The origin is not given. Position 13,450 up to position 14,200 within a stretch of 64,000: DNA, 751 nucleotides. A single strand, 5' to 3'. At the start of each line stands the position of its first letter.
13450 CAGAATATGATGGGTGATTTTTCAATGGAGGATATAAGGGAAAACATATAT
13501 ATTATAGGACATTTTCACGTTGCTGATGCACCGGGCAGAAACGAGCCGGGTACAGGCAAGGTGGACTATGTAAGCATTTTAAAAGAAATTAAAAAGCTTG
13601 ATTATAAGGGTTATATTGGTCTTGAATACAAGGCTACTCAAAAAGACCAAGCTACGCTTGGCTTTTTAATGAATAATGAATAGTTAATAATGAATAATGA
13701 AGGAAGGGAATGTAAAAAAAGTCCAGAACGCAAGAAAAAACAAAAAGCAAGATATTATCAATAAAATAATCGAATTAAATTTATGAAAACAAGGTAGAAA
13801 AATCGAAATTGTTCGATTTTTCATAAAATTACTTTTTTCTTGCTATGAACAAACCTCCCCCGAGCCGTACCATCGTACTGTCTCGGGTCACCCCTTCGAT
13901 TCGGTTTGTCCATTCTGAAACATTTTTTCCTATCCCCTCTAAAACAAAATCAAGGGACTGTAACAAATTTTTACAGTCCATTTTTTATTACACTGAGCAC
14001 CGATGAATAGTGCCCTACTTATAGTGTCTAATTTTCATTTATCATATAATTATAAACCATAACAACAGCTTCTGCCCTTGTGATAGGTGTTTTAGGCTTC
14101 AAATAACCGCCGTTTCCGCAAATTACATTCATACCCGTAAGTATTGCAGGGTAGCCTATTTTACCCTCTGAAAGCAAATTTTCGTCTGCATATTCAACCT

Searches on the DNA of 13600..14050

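Call 84: search_rna_families(source=window, start=13600, end=14050, threshold=evalue, max_evalue=1)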
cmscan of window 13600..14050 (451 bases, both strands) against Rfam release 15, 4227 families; matches with E-value up to 1: 4.
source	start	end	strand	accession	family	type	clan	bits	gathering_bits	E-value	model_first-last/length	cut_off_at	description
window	13947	14049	-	RF02449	ncr1015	Gene; sRNA;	-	28.5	60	0.043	1-121/121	no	Bacillus sRNA ncr1015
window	13760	13921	-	RF01775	RsaOG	Gene; sRNA;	-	24.7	50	0.11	1-147/147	no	RNA S.aureus Orsay G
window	13915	13983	+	RF01820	RsaE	Gene; sRNA;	-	19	79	0.91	1-112/112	no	RNA Staph. aureus E (RoxS)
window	13662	13915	+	RF01402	STnc150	Gene; sRNA;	-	18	60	0.11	1-267/267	no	STnc150 Hfq binding RNA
